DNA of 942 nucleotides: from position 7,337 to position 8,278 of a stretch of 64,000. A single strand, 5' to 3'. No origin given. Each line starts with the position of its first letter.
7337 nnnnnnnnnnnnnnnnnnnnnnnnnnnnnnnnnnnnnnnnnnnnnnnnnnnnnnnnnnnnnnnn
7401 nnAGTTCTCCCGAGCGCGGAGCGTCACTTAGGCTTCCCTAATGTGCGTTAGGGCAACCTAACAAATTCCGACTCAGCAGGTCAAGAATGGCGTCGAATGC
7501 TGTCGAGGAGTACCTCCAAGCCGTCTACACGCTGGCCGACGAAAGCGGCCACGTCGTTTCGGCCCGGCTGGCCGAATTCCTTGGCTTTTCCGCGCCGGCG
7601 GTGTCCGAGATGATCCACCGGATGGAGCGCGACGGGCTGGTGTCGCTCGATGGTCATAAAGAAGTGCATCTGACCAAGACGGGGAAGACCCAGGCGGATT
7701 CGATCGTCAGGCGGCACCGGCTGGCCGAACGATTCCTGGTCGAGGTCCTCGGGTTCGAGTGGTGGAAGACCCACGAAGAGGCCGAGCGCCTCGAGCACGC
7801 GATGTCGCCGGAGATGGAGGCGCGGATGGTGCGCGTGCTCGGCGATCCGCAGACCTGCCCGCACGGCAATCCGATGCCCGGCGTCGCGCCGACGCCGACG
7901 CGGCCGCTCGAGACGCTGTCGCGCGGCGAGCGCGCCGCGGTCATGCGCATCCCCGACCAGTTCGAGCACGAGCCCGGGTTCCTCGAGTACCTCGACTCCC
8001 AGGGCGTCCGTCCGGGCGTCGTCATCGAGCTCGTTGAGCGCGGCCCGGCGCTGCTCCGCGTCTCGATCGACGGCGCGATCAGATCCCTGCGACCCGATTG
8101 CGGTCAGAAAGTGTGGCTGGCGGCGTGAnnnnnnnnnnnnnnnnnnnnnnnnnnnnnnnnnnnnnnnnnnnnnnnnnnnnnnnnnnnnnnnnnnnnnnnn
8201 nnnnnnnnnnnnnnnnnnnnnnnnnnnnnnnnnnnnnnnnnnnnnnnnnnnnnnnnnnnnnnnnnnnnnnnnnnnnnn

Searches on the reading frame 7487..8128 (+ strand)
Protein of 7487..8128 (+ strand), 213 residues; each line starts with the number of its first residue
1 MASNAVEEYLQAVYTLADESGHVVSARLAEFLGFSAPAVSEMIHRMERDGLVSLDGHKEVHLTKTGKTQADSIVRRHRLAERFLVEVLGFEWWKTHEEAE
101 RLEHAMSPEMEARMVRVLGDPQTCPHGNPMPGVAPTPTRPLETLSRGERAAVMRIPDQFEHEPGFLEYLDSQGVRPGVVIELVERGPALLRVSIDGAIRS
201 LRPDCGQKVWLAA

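Call 6: search_protein_families(library=pfam, proteins=[window:7487-8128:+])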
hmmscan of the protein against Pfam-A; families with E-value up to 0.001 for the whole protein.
window:7487-8128:+ (213 aa): 6 families
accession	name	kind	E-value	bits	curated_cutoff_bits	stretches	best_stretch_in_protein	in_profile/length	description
PF02742.21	Fe_dep_repr_C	-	4.8e-30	103.8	27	1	63-131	1-69/70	Iron dependent repressor, metal binding and dimerisation domain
PF01325.25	Fe_dep_repress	-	3.2e-15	56.5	26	1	3-58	3-58/60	Iron dependent repressor, N-terminal DNA binding domain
PF04023.20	FeoA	-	3e-08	34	23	1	140-210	2-71/74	FeoA domain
PF12802.13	MarR_2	-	4.5e-05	24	27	1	12-53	10-51/61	MarR family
PF01047.28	MarR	-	0.00012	22.4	24.6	1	15-53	11-48/59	MarR family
PF13545.12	HTH_Crp_2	-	0.00091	19.6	27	0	27-62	27-61/70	Crp-like helix-turn-helix domain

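Call 7: search_protein_families(library=ncbifam, proteins=[window:7487-8128:+])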
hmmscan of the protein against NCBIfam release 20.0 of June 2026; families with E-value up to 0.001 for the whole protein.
window:7487-8128:+ (213 aa): 4 families
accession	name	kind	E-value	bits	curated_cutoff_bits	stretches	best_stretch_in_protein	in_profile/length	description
NF053665.1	TransRegDtxRActin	equivalog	3.7e-43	147.6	290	1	5-184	7-200/233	iron-dependent transcriptional repressor DtxR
NF047407.1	TransRegMntRTherm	equivalog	2e-37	129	350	1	3-212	7-224/227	manganese-dependent transcriptional regulator MntR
NF008273.0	PRK11050.1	equivalog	4.1e-17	62.3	153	1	4-114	36-145/156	manganese-binding transcriptional regulator MntR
NF003025.0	PRK03902.1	equivalog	8.4e-15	55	138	1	1-114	1-113/142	transcriptional regulator MntR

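Call 12: find_homologous_proteins(query=window:7487-8125:+, max_evalue=1e-20)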
Query window:7487-8125:+ (213 aa): 4299 proteins with E <= 1e-20 among 5163 candidates; the best 120 are listed.
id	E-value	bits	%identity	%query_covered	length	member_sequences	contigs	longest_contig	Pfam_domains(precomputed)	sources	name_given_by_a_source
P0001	1.6e-128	444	92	100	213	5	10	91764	PF12802.14,PF02742.22,PF01325.26,PF04023.21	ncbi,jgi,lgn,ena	ncbi:MAG TPA: metal-dependent transcriptional regulator [Candidatus Limnocylindria bacterium]|jgi:Dt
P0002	2.3e-126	437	91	100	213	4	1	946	PF12802.14,PF02742.22,PF01325.26,PF04023.21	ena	-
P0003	8.9e-126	435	89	100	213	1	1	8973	PF12802.14,PF02742.22,PF01325.26,PF04023.21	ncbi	ncbi:MAG: metal-dependent transcriptional regulator [Candidatus Limnocylindria bacterium]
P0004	1.6e-125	435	89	100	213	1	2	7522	PF12802.14,PF02742.22,PF01325.26,PF04023.21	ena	-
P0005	2.0e-125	434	90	100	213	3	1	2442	PF12802.14,PF02742.22,PF01325.26,PF04023.21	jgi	jgi:DtxR family Mn-dependent transcriptional regulator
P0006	2.1e-125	434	89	100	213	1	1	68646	PF12802.14,PF02742.22,PF01325.26,PF04023.21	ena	-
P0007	2.3e-125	434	88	100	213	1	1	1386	PF02742.22,PF01325.26,PF04023.21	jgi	jgi:DtxR family Mn-dependent transcriptional regulator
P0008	2.4e-125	434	90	100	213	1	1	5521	PF12802.14,PF02742.22,PF01325.26,PF04023.21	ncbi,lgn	-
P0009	5.2e-125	433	89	100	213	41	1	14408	PF01047.29,PF12802.14,PF02742.22,PF01325.26,PF04023.21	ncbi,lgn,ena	-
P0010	5.5e-125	433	89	100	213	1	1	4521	PF12802.14,PF02742.22,PF01325.26,PF04023.21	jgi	jgi:DtxR family transcriptional regulator, iron-dependent repressor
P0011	5.6e-125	433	89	100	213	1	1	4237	PF12802.14,PF02742.22,PF01325.26,PF04023.21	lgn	-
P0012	8.7e-125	432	89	100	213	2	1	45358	PF12802.14,PF02742.22,PF01325.26,PF04023.21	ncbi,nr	ncbi:MAG TPA: metal-dependent transcriptional regulator [Candidatus Limnocylindria bacterium]|nr:met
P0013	1.1e-124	432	89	100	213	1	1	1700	PF12802.14,PF02742.22,PF01325.26,PF04023.21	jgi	jgi:DtxR family Mn-dependent transcriptional regulator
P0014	1.1e-124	432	89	100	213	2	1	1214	PF01047.29,PF12802.14,PF02742.22,PF01325.26,PF04023.21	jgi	jgi:DtxR family Mn-dependent transcriptional regulator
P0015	1.3e-124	432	89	100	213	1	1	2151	PF12802.14,PF02742.22,PF01325.26,PF04023.21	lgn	-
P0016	1.3e-124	432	89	100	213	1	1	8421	PF12802.14,PF02742.22,PF01325.26,PF04023.21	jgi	-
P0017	1.5e-124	431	89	100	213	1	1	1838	PF01047.29,PF12802.14,PF02742.22,PF01325.26,PF04023.21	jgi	jgi:DtxR family transcriptional regulator, Mn-dependent transcriptional regulator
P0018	1.9e-124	431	89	100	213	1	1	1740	PF12802.14,PF02742.22,PF01325.26,PF04023.21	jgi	jgi:DtxR family transcriptional regulator, Mn-dependent transcriptional regulator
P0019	4.1e-124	430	90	100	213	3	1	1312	PF12802.14,PF02742.22,PF01325.26,PF04023.21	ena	-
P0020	5.1e-124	430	89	100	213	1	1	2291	PF12802.14,PF02742.22,PF01325.26,PF04023.21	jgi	jgi:DtxR family transcriptional regulator, Mn-dependent transcriptional regulator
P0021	5.2e-124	430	89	100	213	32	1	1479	PF12802.14,PF02742.22,PF01325.26,PF04023.21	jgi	jgi:DtxR family transcriptional regulator, iron-dependent repressor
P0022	6.5e-124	429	89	100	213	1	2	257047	PF12802.14,PF02742.22,PF01325.26,PF04023.21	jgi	jgi:DtxR family Mn-dependent transcriptional regulator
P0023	7.8e-124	429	89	100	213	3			PF01047.29,PF12802.14,PF02742.22,PF01325.26,PF04023.21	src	-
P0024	9.7e-124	429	89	100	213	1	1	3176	PF12802.14,PF02742.22,PF01325.26,PF04023.21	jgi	jgi:DtxR family Mn-dependent transcriptional regulator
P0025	1.3e-123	428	89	100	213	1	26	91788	PF12802.14,PF02742.22,PF01325.26,PF04023.21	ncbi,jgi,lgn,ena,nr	ncbi:MAG TPA: metal-dependent transcriptional regulator [Chloroflexi bacterium]|jgi:DtxR family Mn-d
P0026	1.5e-123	428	89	100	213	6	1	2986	PF01047.29,PF12802.14,PF02742.22,PF01325.26,PF04023.21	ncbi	-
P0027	1.9e-123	428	87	100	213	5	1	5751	PF12802.14,PF02742.22,PF01325.26,PF04023.21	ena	-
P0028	2.0e-123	428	87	100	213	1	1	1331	PF01047.29,PF12802.14,PF02742.22,PF01325.26,PF04023.21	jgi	jgi:DtxR family Mn-dependent transcriptional regulator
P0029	2.2e-123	428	90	100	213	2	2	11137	PF12802.14,PF02742.22,PF01325.26,PF04023.21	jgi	jgi:DtxR family Mn-dependent transcriptional regulator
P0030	3.3e-123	427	89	100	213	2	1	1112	PF02742.22,PF01325.26,PF04023.21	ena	-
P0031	6.1e-123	426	89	100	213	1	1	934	PF02742.22,PF01325.26,PF04023.21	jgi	jgi:DtxR family Mn-dependent transcriptional regulator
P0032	6.6e-123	426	88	100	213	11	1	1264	PF12802.14,PF02742.22,PF01325.26,PF04023.21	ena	-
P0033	8.4e-123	426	88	100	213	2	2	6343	PF01047.29,PF12802.14,PF02742.22,PF01325.26,PF04023.21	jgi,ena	-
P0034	1.2e-122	425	86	100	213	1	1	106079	PF01047.29,PF12802.14,PF02742.22,PF01325.26,PF04023.21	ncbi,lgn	-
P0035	1.6e-122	425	87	100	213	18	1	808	PF01047.29,PF12802.14,PF02742.22,PF01325.26,PF04023.21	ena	-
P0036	1.8e-122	425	89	100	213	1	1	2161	PF02742.22,PF01325.26,PF04023.21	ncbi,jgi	-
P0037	2.1e-122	424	87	100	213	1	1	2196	PF12802.14,PF02742.22,PF01325.26,PF04023.21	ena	-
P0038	2.6e-122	424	87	100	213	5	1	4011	PF12802.14,PF02742.22,PF01325.26,PF04023.21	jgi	jgi:DtxR family Mn-dependent transcriptional regulator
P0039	4.2e-122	423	87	100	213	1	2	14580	PF01047.29,PF12802.14,PF02742.22,PF01325.26,PF04023.21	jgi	jgi:DtxR family Mn-dependent transcriptional regulator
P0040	4.8e-122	423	87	100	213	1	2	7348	PF13412.13,PF12802.14,PF02742.22,PF01325.26,PF04023.21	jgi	-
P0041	7.7e-122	423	86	100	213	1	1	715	PF01047.29,PF12802.14,PF02742.22,PF01325.26,PF04023.21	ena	-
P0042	1.0e-121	422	86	100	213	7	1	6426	PF02742.22,PF01325.26,PF04023.21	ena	-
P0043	1.2e-121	422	86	100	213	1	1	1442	PF12802.14,PF02742.22,PF01325.26,PF04023.21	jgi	jgi:DtxR family Mn-dependent transcriptional regulator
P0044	1.2e-121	422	88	100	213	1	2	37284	PF01047.29,PF12802.14,PF02742.22,PF01325.26,PF04023.21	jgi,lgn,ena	-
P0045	1.4e-121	422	86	100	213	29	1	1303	PF12802.14,PF02742.22,PF01325.26,PF04023.21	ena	-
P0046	1.8e-121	421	88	100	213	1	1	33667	PF01047.29,PF12802.14,PF02742.22,PF01325.26,PF04023.21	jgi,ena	jgi:DtxR family Mn-dependent transcriptional regulator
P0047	1.9e-121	421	86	100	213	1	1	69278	PF01047.29,PF12802.14,PF02742.22,PF01325.26,PF04023.21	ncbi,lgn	-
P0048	2.0e-121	421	87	100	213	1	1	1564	PF01047.29,PF12802.14,PF02742.22,PF01325.26,PF04023.21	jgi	jgi:DtxR family Mn-dependent transcriptional regulator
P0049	2.2e-121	421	86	100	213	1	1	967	PF01047.29,PF12802.14,PF02742.22,PF01325.26,PF04023.21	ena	-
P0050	2.4e-121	421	86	100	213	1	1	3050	PF12802.14,PF02742.22,PF01325.26,PF04023.21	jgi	jgi:DtxR family Mn-dependent transcriptional regulator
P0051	2.6e-121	421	85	100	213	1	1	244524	PF01047.29,PF12802.14,PF02742.22,PF01325.26,PF04023.21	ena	-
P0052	3.1e-121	421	86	100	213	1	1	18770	PF01047.29,PF12802.14,PF02742.22,PF01325.26,PF04023.21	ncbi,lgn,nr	ncbi:MAG: metal-dependent transcriptional regulator [Chloroflexota bacterium]|nr:metal-dependent tra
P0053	3.9e-121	420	87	100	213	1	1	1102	PF12802.14,PF02742.22,PF01325.26,PF04023.21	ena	-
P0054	4.1e-121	420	88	100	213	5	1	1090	PF12802.14,PF02742.22,PF01325.26,PF04023.21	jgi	-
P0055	4.4e-121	420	84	100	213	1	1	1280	PF12802.14,PF02742.22,PF01325.26,PF04023.21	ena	-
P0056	4.4e-121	420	85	100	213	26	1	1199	PF12802.14,PF02742.22,PF01325.26,PF04023.21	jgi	jgi:DtxR family Mn-dependent transcriptional regulator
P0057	6.2e-121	420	85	100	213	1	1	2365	PF01047.29,PF12802.14,PF02742.22,PF01325.26,PF04023.21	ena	-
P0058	6.4e-121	420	86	100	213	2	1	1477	PF01047.29,PF12802.14,PF02742.22,PF01325.26,PF04023.21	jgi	jgi:DtxR family Mn-dependent transcriptional regulator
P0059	6.8e-121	419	85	100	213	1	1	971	PF01047.29,PF12802.14,PF02742.22,PF01325.26,PF04023.21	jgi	-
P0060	6.8e-121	419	88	100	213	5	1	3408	PF12802.14,PF02742.22,PF01325.26,PF04023.21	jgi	jgi:DtxR family Mn-dependent transcriptional regulator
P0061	7.2e-121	419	85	100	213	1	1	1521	PF01047.29,PF12802.14,PF02742.22,PF01325.26,PF04023.21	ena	-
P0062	8.4e-121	419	86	100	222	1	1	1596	PF01047.29,PF12802.14,PF02742.22,PF01325.26,PF04023.21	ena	-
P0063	8.6e-121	419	85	100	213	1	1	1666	PF02742.22,PF01325.26,PF04023.21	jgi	jgi:DtxR family Mn-dependent transcriptional regulator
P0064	1.2e-120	419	85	100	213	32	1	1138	PF01047.29,PF12802.14,PF02742.22,PF01325.26,PF04023.21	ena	-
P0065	1.5e-120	418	85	100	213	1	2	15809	PF13412.13,PF12802.14,PF02742.22,PF01325.26,PF04023.21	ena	-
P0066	1.6e-120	418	85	100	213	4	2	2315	PF02742.22,PF01325.26,PF04023.21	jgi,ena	-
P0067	1.6e-120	418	85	100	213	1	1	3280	PF01047.29,PF12802.14,PF02742.22,PF01325.26,PF04023.21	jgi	jgi:DtxR family Mn-dependent transcriptional regulator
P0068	1.8e-120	418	86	100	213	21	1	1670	PF12802.14,PF02742.22,PF01325.26,PF04023.21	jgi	jgi:DtxR family Mn-dependent transcriptional regulator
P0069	4.7e-120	417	85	100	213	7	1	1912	PF01047.29,PF12802.14,PF02742.22,PF01325.26,PF04023.21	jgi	-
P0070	6.2e-120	416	86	100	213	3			PF01047.29,PF12802.14,PF02742.22,PF01325.26,PF04023.21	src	-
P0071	9.7e-120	416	87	99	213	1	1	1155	PF02742.22,PF01325.26,PF04023.21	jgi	jgi:DtxR family Mn-dependent transcriptional regulator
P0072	1.2e-119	415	86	100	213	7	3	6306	PF12802.14,PF02742.22,PF01325.26,PF04023.21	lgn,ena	-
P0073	1.2e-119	415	86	100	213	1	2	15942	PF12802.14,PF02742.22,PF01325.26,PF04023.21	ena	-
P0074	1.3e-119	415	85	100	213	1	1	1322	PF01047.29,PF12802.14,PF02742.22,PF01325.26,PF04023.21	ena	-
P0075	1.6e-119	415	84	100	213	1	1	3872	PF01047.29,PF12802.14,PF02742.22,PF01325.26,PF04023.21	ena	-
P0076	1.8e-119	415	86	100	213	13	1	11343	PF12802.14,PF02742.22,PF01325.26,PF04023.21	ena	-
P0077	2.1e-119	415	85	100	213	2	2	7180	PF01047.29,PF12802.14,PF02742.22,PF01325.26,PF04023.21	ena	-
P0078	3.0e-119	414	86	100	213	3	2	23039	PF12802.14,PF02742.22,PF01325.26,PF04023.21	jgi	-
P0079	3.2e-119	414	86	100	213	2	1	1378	PF12802.14,PF02742.22,PF01325.26,PF04023.21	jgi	jgi:DtxR family Mn-dependent transcriptional regulator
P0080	5.9e-119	413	85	100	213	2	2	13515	PF01047.29,PF12802.14,PF02742.22,PF01325.26,PF04023.21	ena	-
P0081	1.4e-118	412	85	100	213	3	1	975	PF13412.13,PF12802.14,PF02742.22,PF01325.26,PF04023.21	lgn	-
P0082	2.4e-118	411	84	100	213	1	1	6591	PF12802.14,PF02742.22,PF01325.26,PF04023.21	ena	-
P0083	3.4e-118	411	84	100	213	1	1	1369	PF12802.14,PF02742.22,PF01325.26,PF04023.21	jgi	jgi:DtxR family Mn-dependent transcriptional regulator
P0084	6.2e-118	410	83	100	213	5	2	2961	PF01047.29,PF12802.14,PF02742.22,PF01325.26,PF04023.21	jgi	jgi:DtxR family Mn-dependent transcriptional regulator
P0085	6.8e-118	410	85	100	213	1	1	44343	PF02742.22,PF01325.26,PF04023.21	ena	-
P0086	1.8e-117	408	84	100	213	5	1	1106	PF01047.29,PF12802.14,PF02742.22,PF01325.26,PF04023.21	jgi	-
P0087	1.9e-117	408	84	100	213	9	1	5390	PF01047.29,PF12802.14,PF02742.22,PF01325.26,PF04023.21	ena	-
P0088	2.1e-117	408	83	100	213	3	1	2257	PF12802.14,PF02742.22,PF01325.26,PF04023.21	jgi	jgi:DtxR family Mn-dependent transcriptional regulator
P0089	2.4e-117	408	85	100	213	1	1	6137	PF12802.14,PF02742.22,PF01325.26,PF04023.21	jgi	jgi:DtxR family Mn-dependent transcriptional regulator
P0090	2.7e-117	408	83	100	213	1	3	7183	PF01047.29,PF12802.14,PF02742.22,PF01325.26,PF04023.21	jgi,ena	-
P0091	2.9e-117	408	83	100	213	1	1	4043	PF12802.14,PF02742.22,PF01325.26,PF04023.21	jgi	jgi:DtxR family Mn-dependent transcriptional regulator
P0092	4.0e-117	407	83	100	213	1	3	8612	PF02742.22,PF01325.26,PF04023.21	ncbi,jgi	jgi:DtxR family Mn-dependent transcriptional regulator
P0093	4.8e-117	407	84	99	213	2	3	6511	PF12802.14,PF02742.22,PF01325.26,PF04023.21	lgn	-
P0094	1.4e-116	405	84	100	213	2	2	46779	PF01047.29,PF02742.22,PF01325.26,PF04023.21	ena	-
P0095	1.6e-116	405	83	100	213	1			PF02742.22,PF01325.26,PF04023.21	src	-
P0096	2.3e-116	405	83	100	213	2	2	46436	PF12802.14,PF02742.22,PF01325.26,PF04023.21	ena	-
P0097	3.1e-116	404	83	100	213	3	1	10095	PF12802.14,PF02742.22,PF01325.26,PF04023.21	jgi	jgi:DtxR family transcriptional regulator, iron-dependent repressor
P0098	3.9e-116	404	83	100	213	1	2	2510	PF12802.14,PF02742.22,PF01325.26,PF04023.21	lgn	-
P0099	5.5e-116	403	83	100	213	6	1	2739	PF12802.14,PF02742.22,PF01325.26,PF04023.21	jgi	jgi:DtxR family Mn-dependent transcriptional regulator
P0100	1.1e-115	402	84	100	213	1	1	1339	PF01047.29,PF12802.14,PF02742.22,PF01325.26,PF04023.21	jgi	-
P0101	1.9e-115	402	83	100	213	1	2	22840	PF12802.14,PF02742.22,PF01325.26,PF04023.21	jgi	jgi:DtxR family Mn-dependent transcriptional regulator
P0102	2.9e-115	401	83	100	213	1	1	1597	PF12802.14,PF02742.22,PF01325.26,PF04023.21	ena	-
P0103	4.2e-115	401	86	94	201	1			PF00126.34,PF12802.14,PF02742.22,PF01325.26,PF04023.21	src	-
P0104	4.2e-115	401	82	100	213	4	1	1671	PF02742.22,PF01325.26,PF04023.21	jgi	jgi:DtxR family Mn-dependent transcriptional regulator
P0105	6.2e-115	400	83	100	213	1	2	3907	PF01047.29,PF13412.13,PF12802.14,PF02742.22,PF01325.26,PF04023.21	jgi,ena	jgi:DtxR family Mn-dependent transcriptional regulator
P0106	6.3e-115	400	82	100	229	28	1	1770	PF12802.14,PF02742.22,PF01325.26,PF04023.21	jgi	-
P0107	8.3e-115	400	81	100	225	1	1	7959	PF01047.29,PF12802.14,PF02742.22,PF01325.26,PF04023.21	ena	-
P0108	1.2e-114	399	84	99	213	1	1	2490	PF12802.14,PF02742.22,PF01325.26,PF04023.21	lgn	-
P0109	2.1e-113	395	81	100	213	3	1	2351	PF00126.34,PF01047.29,PF12802.14,PF02742.22,PF01325.26,PF04023.21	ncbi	-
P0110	1.8e-112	392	80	100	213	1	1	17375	PF01047.29,PF12802.14,PF02742.22,PF01325.26,PF04023.21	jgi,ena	-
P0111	3.1e-112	391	80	100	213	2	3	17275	PF12802.14,PF02742.22,PF01325.26,PF04023.21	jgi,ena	jgi:DtxR family Mn-dependent transcriptional regulator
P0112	4.1e-111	388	78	100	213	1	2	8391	PF01047.29,PF02742.22,PF01325.26,PF04023.21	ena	-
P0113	1.2e-110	386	79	100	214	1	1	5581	PF01047.29,PF12802.14,PF02742.22,PF01325.26,PF04023.21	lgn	-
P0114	3.0e-110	385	78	100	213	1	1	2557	PF01047.29,PF12802.14,PF02742.22,PF01325.26,PF04023.21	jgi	-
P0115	6.6e-110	384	78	100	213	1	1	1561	PF01047.29,PF12802.14,PF02742.22,PF01325.26,PF04023.21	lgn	-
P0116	7.1e-110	383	78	100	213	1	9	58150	PF01047.29,PF12802.14,PF02742.22,PF01325.26,PF04023.21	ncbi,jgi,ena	ncbi:MAG TPA: metal-dependent transcriptional regulator [Candidatus Limnocylindria bacterium]|jgi:Dt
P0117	8.8e-110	383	79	100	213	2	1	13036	PF12802.14,PF02742.22,PF01325.26,PF04023.21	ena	-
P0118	1.1e-109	383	77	100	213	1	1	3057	PF01047.29,PF12802.14,PF02742.22,PF01325.26,PF04023.21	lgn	-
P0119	1.7e-109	382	77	100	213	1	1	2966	PF01047.29,PF12802.14,PF02742.22,PF01325.26,PF04023.21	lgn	-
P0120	4.5e-109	381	77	100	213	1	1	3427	PF01047.29,PF12802.14,PF02742.22,PF01325.26,PF04023.21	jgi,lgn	-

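Call 13: find_related_loci(query=window:7487-8125:+, collection=genome_contigs, flank=6000)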
Query window:7487-8125:+ (213 aa) in genome_contigs; peptide patterns used: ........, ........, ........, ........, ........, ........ (x = any residue, [..] = any of these).
127 stretches matched a pattern; 102 encode a relative of the query (tblastn E <= 1e-3); the best 80 are kept; 80 distinct loci.
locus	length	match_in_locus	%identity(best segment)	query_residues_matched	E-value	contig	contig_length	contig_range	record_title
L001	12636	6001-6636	92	1-212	3e-132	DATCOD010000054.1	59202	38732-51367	MAG TPA_asm: Candidatus Limnocylindria bacterium isolate SMAG_U7192 k141_224053, whole genome shotgun sequence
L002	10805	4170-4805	88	1-212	2e-129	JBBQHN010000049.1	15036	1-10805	MAG: Candidatus Limnocylindria bacterium isolate Co_metawrap_902 Cmw_902_k141_11333708_length_15036_cov_13.9965, whole g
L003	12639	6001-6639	89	1-213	5e-129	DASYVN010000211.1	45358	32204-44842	MAG TPA_asm: Candidatus Limnocylindria bacterium isolate SMAG_U6255 k141_82888, whole genome shotgun sequence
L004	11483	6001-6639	89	1-213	4e-128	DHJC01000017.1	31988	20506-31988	MAG TPA_asm: Chloroflexi bacterium UBA4730 UBA4730_contig_2601, whole genome shotgun sequence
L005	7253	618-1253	87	1-212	4e-127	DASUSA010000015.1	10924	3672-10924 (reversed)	MAG TPA_asm: Candidatus Limnocylindria bacterium isolate SMAG_U1722 k141_1654337, whole genome shotgun sequence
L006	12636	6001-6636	86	1-212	8e-127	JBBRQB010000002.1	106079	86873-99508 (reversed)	MAG: Candidatus Limnocylindria bacterium isolate metawrap_la1_12 W_la1_12_k141_729376L_106079_cov_13.9994, whole genome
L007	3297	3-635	88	2-212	8e-131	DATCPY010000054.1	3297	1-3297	MAG TPA_asm: Candidatus Limnocylindria bacterium isolate SMAG_U7239 k141_63337, whole genome shotgun sequence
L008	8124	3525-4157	87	1-211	1e-126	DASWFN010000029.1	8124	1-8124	MAG TPA_asm: Candidatus Limnocylindria bacterium isolate SMAG_U2790 k141_6029457, whole genome shotgun sequence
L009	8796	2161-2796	87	1-212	7e-127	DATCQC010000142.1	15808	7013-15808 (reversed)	MAG TPA_asm: Candidatus Limnocylindria bacterium isolate SMAG_U7243 k141_25610, whole genome shotgun sequence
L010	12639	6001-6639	86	1-213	3e-126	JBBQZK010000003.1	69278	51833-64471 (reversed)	MAG: Candidatus Limnocylindria bacterium isolate Co_metawrap_2216 Cmw_2216_k141_22923539_length_69278_cov_20.3860, whole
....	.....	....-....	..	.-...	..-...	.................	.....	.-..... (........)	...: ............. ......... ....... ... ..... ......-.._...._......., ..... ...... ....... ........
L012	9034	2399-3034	86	1-212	2e-125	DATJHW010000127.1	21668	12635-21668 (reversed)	MAG TPA_asm: Candidatus Saccharimonadales bacterium isolate SMAG_U15522 k141_12624506, whole genome shotgun sequence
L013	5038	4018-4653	85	1-212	4e-126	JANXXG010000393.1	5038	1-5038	MAG: Chloroflexi bacterium isolate GL140_2_metabat_395 GL140_2_k141_2081356, whole genome shotgun sequence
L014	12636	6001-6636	86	1-212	2e-125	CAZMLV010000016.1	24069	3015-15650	MAG TPA_asm: uncultured Chloroflexota bacterium isolate SRP200132_co2_362 genome assembly, contig: NODE_1620_length_2406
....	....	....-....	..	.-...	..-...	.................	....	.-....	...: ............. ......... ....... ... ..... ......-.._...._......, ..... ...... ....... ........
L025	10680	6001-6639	77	2-213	3e-109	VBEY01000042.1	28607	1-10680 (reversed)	MAG: Chloroflexi bacterium isolate CF_38 14_1009_12_30cm_scaffold_1253, whole genome shotgun sequence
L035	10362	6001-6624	75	5-212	2e-106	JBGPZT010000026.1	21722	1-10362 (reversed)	MAG: Candidatus Limnocylindria bacterium isolate OBJ1_062018_070_19 k141_97473_length_21722_cov_13.2107, whole genome sh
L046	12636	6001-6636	74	2-213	2e-105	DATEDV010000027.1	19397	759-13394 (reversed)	MAG TPA_asm: Candidatus Limnocylindria bacterium isolate SMAG_U8716 k141_1273231, whole genome shotgun sequence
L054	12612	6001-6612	72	9-212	1e-100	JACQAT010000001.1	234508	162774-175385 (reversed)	MAG: Chloroflexi bacterium isolate NC_groundwater_923_Pr1_S-0.2um_70_23 Montesol18-Sp2_coassembly_scaffold_83123, whole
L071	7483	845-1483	61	2-213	1e-87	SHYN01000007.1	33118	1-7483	MAG: Chloroflexi bacterium isolate Baikal-deep-G120 BACOMB-C5798, whole genome shotgun sequence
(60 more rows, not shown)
